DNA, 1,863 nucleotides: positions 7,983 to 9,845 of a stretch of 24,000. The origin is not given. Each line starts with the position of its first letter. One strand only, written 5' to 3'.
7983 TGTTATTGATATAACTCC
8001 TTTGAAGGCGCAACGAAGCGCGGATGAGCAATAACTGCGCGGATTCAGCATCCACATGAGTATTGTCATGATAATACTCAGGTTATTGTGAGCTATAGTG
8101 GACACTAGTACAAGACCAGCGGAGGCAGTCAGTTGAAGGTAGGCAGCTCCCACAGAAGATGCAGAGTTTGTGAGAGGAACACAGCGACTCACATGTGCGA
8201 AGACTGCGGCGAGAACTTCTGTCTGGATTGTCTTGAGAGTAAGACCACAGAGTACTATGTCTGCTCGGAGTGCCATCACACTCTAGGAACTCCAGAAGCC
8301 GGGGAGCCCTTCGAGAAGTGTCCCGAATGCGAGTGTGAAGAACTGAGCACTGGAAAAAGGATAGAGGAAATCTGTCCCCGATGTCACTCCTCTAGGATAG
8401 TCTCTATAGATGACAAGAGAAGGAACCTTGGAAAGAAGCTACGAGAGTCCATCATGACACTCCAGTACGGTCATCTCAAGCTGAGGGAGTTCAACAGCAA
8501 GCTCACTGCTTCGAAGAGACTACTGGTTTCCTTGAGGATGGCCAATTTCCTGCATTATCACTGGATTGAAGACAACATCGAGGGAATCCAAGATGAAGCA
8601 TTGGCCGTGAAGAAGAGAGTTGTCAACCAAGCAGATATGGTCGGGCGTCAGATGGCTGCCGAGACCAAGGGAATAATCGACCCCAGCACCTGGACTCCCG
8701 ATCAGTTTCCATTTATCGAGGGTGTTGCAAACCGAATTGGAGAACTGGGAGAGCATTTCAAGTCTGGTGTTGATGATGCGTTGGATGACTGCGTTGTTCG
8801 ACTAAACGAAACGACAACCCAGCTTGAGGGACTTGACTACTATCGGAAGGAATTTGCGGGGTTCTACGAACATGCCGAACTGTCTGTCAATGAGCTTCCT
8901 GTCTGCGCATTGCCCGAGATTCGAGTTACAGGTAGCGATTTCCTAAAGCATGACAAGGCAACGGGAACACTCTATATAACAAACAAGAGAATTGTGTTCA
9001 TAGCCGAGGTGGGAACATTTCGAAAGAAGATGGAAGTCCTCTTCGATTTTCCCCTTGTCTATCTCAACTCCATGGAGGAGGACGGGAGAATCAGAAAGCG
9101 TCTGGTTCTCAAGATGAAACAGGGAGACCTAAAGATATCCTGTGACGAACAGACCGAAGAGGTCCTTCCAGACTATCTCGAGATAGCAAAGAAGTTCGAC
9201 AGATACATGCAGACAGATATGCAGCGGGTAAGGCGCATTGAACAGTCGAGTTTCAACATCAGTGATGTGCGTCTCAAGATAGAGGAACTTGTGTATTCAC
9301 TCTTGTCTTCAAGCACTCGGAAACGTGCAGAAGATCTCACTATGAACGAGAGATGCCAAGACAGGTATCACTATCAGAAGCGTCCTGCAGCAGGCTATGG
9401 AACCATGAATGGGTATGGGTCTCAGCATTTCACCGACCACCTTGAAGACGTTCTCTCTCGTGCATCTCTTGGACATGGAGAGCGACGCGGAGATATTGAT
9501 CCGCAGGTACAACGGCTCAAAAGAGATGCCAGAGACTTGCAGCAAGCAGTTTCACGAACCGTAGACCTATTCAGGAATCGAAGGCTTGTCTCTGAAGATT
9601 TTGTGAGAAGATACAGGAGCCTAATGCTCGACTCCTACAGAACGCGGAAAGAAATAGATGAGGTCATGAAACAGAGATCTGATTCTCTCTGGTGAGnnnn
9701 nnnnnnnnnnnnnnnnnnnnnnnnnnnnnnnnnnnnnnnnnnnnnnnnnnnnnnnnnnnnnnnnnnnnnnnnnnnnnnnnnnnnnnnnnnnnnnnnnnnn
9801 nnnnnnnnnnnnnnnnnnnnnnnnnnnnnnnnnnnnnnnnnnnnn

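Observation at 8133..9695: Unassigned 520-aa ESCRT-neighbour: candidate stand-alone GLUE/adaptor module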

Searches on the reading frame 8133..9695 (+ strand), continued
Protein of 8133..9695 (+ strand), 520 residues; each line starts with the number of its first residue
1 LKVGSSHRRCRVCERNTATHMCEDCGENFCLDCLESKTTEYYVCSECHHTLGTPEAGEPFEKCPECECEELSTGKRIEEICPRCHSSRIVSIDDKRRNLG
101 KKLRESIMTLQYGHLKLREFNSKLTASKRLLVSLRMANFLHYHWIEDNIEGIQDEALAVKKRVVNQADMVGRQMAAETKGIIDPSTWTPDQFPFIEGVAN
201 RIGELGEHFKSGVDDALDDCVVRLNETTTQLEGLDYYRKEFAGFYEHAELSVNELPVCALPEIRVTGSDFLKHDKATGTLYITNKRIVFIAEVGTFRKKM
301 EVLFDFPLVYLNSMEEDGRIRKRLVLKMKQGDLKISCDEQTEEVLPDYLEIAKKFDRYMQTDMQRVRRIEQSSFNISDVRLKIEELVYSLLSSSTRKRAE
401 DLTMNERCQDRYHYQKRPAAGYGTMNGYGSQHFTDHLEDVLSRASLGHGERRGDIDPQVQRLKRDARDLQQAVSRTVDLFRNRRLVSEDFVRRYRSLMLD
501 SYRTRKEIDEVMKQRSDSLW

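Call 38: find_encoding_contigs(protein=P0162, flank=8000, max_places=1)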
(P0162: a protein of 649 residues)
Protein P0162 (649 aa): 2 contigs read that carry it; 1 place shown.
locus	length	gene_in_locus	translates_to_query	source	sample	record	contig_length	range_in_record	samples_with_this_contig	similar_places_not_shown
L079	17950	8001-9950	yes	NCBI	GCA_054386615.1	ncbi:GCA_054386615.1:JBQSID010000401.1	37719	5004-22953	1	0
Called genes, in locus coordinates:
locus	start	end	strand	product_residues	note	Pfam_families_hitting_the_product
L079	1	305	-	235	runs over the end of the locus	-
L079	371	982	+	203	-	-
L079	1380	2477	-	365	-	PF01959:DHQS, PF26558:DHQS_2nd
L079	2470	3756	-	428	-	PF03065:Glyco_hydro_57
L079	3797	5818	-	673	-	PF00270:DEAD (faint), PF06733:DEAD_2, PF13307:Helicase_C_2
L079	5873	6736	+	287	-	-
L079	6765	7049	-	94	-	PF01782:RimM (faint), PF01247:Ribosomal_L35Ae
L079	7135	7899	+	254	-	PF03029:ATP_bind_1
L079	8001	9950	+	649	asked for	-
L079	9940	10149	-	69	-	PF20095:DUF6485 (weak)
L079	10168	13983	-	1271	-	PF00515:TPR_1 (faint), PF07719:TPR_2 (faint), PF13432:TPR_16 (faint), PF14938:SNAP (faint), PF17874:TPR_MalT (faint), PF25058:ARM_TT21 (faint), PF13176:TPR_7 (faint), PF13424:TPR_12 (weak), +4 more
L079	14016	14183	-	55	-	-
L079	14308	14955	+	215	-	PF03357:Snf7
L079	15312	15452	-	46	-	-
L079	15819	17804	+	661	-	-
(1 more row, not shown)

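Call 53: search_solved_structures(query=L078:11207-11854:-, max_evalue=1)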
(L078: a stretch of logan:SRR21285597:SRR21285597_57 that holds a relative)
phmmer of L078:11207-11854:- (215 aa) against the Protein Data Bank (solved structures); distinct sequences matched with E-value up to 1: 4.
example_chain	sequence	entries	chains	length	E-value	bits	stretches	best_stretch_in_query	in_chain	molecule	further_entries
9fn1_U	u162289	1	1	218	7.5e-84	283.6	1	1-214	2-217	Vps20/32/60-like protein (ESCRT-III)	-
9ftl_A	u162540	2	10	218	3.5e-07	33.6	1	3-213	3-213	Heimdallarchaeota archaeon AB_125 ESCRT-IIIB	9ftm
5fd7_A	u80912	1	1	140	0.9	12.7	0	12-98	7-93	Vacuolar-sorting protein SNF7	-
5fd9_A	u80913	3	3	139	0.92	12.7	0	13-98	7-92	Vacuolar-sorting protein SNF7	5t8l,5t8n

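Call 69: find_homologous_proteins(query=A6, max_evalue=0.00001)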
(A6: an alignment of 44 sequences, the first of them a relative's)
Query A6 (44 sequences) (671 aa, profile of the alignment): 267 proteins with E <= 0.00001 among 8000 candidates; the best 120 are listed.
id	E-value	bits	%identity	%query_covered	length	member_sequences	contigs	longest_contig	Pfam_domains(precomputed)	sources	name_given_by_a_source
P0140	7.9e-170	584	42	97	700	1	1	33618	-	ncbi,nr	ncbi:MAG: hypothetical protein BAJALOKI2v1_410027 [Promethearchaeota archaeon]|nr:MAG: hypothetical 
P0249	1.4e-169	584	46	99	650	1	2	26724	-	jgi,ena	-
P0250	2.0e-169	583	41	98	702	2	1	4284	-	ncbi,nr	ncbi:MAG: hypothetical protein EU539_13100 [Promethearchaeota archaeon]|nr:MAG: hypothetical protein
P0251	3.7e-169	582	41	98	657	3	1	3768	-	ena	-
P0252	4.0e-169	582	42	99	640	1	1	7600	-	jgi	-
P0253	1.3e-167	577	43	98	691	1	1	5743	-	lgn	-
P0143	1.5e-167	577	36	97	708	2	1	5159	PF00643.30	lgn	-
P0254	1.6e-167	577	42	97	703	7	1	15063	-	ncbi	-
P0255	2.9e-167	576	43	96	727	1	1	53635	-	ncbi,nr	ncbi:MAG: hypothetical protein GF317_10975 [Candidatus Lokiarchaeota archaeon]|nr:hypothetical prote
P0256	4.9e-167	575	41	97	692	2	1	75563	-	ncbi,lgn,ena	-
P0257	5.6e-167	575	44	96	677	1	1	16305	-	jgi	jgi:hypothetical protein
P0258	1.8e-166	573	43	97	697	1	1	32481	-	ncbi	ncbi:MAG: B-box zinc finger protein [Candidatus Thorarchaeota archaeon]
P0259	2.9e-166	573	44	96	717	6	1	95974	-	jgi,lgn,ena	-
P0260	3.1e-166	573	58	59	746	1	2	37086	-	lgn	-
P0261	3.6e-166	572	43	97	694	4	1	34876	-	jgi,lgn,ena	-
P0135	1.2e-161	557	100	100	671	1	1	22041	-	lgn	-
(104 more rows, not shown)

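Call 76: find_related_loci(query=A8, collection=metagenome_contigs, flank=10000)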
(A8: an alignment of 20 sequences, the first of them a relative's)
Query A8 (671 aa) in metagenome_contigs; peptide patterns used: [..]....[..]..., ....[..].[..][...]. (x = any residue, [..] = any of these).
156 stretches matched a pattern; 109 encode a relative of the query (tblastn E <= 1e-3); the best 80 are kept; 80 distinct loci.
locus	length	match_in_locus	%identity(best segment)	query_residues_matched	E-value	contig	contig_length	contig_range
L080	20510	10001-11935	46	1-662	3e-174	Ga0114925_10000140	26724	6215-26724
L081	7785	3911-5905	44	1-670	3e-173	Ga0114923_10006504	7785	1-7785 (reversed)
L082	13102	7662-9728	43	1-644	2e-172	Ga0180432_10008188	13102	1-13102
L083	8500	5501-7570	44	9-653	4e-170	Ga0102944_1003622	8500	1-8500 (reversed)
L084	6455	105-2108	42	1-670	3e-169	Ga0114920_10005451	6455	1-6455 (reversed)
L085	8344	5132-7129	42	9-670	8e-168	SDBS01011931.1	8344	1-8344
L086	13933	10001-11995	42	9-651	9e-168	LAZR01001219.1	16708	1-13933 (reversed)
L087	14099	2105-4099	42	9-651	9e-168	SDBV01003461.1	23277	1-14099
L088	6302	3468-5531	42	1-671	9e-169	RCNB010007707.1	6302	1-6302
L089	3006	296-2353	42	1-656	5e-177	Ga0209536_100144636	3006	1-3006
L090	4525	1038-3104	42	1-664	1e-171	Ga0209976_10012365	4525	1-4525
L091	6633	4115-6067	43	9-670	2e-167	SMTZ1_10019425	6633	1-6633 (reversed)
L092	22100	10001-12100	41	1-670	4e-166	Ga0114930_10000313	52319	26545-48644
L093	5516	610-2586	45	1-670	9e-168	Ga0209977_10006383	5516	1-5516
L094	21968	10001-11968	43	9-670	4e-165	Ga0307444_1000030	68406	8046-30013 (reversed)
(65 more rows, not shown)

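Call 94: list_cluster_members(proteins=[P0128, P0129, P0130, P0132, P0133, P0145, P0171, P0174, P0179, P0181])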
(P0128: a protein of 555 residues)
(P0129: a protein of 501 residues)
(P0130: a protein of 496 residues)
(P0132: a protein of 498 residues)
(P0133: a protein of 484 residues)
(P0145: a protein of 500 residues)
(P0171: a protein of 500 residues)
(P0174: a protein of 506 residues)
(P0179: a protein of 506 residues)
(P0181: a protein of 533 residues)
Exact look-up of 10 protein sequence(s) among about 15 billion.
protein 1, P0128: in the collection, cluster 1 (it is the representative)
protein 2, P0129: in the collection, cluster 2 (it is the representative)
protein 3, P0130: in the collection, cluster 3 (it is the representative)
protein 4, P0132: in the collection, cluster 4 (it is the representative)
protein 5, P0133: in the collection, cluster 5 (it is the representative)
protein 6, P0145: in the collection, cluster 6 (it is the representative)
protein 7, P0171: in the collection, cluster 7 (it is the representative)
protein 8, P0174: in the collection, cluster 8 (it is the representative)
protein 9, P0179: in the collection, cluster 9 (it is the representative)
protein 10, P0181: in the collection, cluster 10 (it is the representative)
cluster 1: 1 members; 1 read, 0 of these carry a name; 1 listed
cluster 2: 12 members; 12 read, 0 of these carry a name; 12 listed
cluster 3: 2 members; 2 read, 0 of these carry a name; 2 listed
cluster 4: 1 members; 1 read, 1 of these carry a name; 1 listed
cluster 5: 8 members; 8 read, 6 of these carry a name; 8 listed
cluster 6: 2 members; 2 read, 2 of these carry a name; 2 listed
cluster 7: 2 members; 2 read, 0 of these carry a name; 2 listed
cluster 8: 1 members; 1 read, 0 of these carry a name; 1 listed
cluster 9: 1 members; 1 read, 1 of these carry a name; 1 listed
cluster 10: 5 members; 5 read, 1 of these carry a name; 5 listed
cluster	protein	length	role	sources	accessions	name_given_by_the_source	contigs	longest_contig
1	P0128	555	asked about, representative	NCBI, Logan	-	-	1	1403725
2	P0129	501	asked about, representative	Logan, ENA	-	-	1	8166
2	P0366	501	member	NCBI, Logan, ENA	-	-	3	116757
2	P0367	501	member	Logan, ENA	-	-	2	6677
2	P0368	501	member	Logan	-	-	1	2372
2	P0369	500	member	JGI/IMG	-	-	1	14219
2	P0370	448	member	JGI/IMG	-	-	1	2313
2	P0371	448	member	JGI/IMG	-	-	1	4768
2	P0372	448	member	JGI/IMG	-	-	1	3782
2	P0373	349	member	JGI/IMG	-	-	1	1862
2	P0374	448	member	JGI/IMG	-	-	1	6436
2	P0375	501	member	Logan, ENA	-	-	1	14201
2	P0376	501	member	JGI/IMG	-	-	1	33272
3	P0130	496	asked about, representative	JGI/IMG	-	-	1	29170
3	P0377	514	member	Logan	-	-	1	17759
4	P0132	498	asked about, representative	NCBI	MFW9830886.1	MAG: B-box zinc finger protein [Candidatus Thorarchaeota archaeon]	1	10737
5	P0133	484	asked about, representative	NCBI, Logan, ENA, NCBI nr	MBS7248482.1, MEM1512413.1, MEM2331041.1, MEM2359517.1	MAG: hypothetical protein QXN15_07625 [Candidatus Jordarchaeales archaeon] | hypothetical protein [Candidatus Jordarchaeia archaeon]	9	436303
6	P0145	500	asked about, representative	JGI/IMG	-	hypothetical protein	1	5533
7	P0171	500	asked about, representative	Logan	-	-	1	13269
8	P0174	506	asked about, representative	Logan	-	-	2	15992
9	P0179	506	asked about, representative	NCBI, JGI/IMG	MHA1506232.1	MAG: hypothetical protein ACTSR0_03480 [Candidatus Asgardarchaeia archaeon]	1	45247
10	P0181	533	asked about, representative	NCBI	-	-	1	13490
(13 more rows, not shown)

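Call 95: find_encoding_contigs(protein=P0133, flank=7000, max_places=1)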
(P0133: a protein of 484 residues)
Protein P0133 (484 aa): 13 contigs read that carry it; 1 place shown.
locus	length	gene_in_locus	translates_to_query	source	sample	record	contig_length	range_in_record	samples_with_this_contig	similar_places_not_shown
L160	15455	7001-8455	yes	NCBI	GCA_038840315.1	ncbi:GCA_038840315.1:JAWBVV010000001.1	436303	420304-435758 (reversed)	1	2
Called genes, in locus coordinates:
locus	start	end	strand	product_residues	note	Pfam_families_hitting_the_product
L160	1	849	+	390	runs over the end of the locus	PF27234:MJ0013, PF07282:Cas12f1-like_TNB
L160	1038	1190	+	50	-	PF01020:Ribosomal_L40e (weak)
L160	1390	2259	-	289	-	PF00571:CBS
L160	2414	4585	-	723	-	PF02359:CDC48_N, PF02933:CDC48_2, PF05496:RuvB_N (weak), PF13191:AAA_16 (weak), PF00004:AAA, PF17862:AAA_lid_3, PF00004:AAA, PF17862:AAA_lid_3, +21 more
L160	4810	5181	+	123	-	PF00833:Ribosomal_S17e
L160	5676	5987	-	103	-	PF01253:SUI1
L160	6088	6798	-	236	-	PF10584:Proteasome_A_N, PF00227:Proteasome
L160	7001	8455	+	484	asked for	-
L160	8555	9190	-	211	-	PF03357:Snf7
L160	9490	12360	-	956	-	PF01935:DUF87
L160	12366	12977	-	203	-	PF03357:Snf7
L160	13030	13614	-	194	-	PF04013:Methyltrn_RNA_2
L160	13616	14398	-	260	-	PF01925:TauE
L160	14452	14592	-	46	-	-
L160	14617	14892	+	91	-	PF01283:Ribosomal_S26e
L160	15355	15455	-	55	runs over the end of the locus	-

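Call 96: find_encoding_contigs(protein=P0179, flank=7000, max_places=1)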
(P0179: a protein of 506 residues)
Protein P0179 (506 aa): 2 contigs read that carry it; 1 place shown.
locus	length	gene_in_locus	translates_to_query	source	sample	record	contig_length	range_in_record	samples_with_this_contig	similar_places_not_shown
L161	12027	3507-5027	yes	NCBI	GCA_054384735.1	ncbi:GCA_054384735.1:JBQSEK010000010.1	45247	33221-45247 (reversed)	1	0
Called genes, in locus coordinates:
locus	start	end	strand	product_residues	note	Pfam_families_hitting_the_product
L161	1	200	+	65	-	?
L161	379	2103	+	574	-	PF00749:tRNA-synt_1c, PF03950:tRNA-synt_1c_C, PF20974:tRNA-synt_1c_C2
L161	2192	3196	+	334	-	PF00156:Pribosyltran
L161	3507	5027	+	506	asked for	-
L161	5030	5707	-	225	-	-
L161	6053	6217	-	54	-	-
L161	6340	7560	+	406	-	PF01053:Cys_Met_Meta_PP, PF00155:Aminotran_1_2, PF00266:Aminotran_5 (weak)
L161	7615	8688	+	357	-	-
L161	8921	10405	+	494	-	PF03321:GH3, PF23571:GH3_M, PF23572:GH3_C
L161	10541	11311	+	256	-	PF09754:PAC2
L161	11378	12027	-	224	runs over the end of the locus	PF01351:RNase_HII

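Call 97: find_encoding_contigs(protein=P0128, flank=7000, max_places=1)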
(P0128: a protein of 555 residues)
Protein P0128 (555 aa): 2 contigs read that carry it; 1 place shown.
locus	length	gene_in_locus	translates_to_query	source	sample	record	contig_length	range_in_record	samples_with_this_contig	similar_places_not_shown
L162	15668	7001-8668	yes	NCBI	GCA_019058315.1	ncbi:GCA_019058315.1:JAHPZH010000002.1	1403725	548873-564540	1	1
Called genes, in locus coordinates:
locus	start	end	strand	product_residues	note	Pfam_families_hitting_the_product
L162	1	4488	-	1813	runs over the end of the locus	-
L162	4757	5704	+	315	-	PF03259:Robl_LC7, PF00025:Arf, PF00071:Ras, PF08477:Roc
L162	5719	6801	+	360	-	PF16221:HTH_47 (faint)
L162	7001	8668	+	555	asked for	-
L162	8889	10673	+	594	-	PF04597:Ribophorin_I (weak)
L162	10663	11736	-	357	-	PF04007:DUF354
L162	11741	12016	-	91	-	-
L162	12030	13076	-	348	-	PF00953:Glycos_transf_4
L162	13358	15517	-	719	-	PF24266:HTH_HVO_0163_N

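Call 98: search_protein_families(library=pfam, proteins=[L161:5030-5707:-, L160:8555-9190:-, L160:12366-12977:-], max_evalue=1)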
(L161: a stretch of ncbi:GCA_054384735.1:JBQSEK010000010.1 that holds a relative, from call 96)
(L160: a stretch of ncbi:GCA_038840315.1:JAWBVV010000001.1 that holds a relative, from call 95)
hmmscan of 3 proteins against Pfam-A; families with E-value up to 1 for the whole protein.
L161:5030-5707:- (225 aa): 6 families
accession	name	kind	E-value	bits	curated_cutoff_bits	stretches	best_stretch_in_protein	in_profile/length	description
PF17676.7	Peptidase_S66C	-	0.014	16.4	23.7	1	1-31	52-87/120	LD-carboxypeptidase C-terminal domain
PF20557.3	DnaT_2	-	0.03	14.6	27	0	20-49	37-66/168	Putative DnaT-like ssDNA binding protein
PF25607.1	DUF7939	-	0.042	14.7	27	1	49-77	3-31/81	Domain of unknown function (DUF7939)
PF09293.15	RNaseH_C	-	0.17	12.7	25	1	34-88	28-79/124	T4 RNase H, C terminal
PF23835.1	DUF7205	-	0.22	11.7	27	1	61-126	51-119/128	Domain of unknown function (DUF7205)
PF08650.15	DASH_Dad4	-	0.57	10.7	29.8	1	19-55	6-42/71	DASH complex subunit Dad4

L160:8555-9190:- (211 aa): 4 families
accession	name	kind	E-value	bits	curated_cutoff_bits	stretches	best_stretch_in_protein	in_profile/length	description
PF03357.26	Snf7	-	9.5e-19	68.1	27.3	1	17-181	1-170/171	Snf7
PF08701.16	GN3L_Grn1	-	0.025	15.1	22.3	1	173-209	34-68/77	GNL3L/Grn1 putative GTPase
PF07536.20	HWE_HK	-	0.11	13.7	22.8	0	78-116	29-68/83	HWE histidine kinase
PF18504.6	Csm1_N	-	0.49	11.2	26.3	1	11-46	35-70/70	Csm1 N-terminal domain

L160:12366-12977:- (203 aa): 4 families
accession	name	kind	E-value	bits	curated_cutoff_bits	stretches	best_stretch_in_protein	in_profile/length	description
PF03357.26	Snf7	-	7.9e-19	68.4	27.3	1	24-188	7-170/171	Snf7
PF09893.14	DUF2120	-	0.0025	18.3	25.3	1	92-169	33-111/136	Uncharacterized protein conserved in archaea (DUF2120)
PF24949.1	DUF7760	-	0.02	14.5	27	1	40-86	201-247/253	Domain of unknown function (DUF7760)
PF02838.20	Glyco_hydro_20b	-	0.21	12.8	26.1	1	29-107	25-107/124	Glycosyl hydrolase family 20, domain 2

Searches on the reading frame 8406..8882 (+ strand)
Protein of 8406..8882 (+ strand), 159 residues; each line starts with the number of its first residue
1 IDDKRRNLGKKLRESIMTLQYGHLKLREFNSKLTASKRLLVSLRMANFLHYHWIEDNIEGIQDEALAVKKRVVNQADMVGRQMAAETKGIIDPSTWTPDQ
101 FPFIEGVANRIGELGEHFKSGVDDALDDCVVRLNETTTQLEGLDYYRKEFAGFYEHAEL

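Call 28: search_protein_families(library=pfam, proteins=[window:8406-8882:+], max_evalue=10)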
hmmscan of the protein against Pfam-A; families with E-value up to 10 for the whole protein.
window:8406-8882:+ (159 aa): 0 families
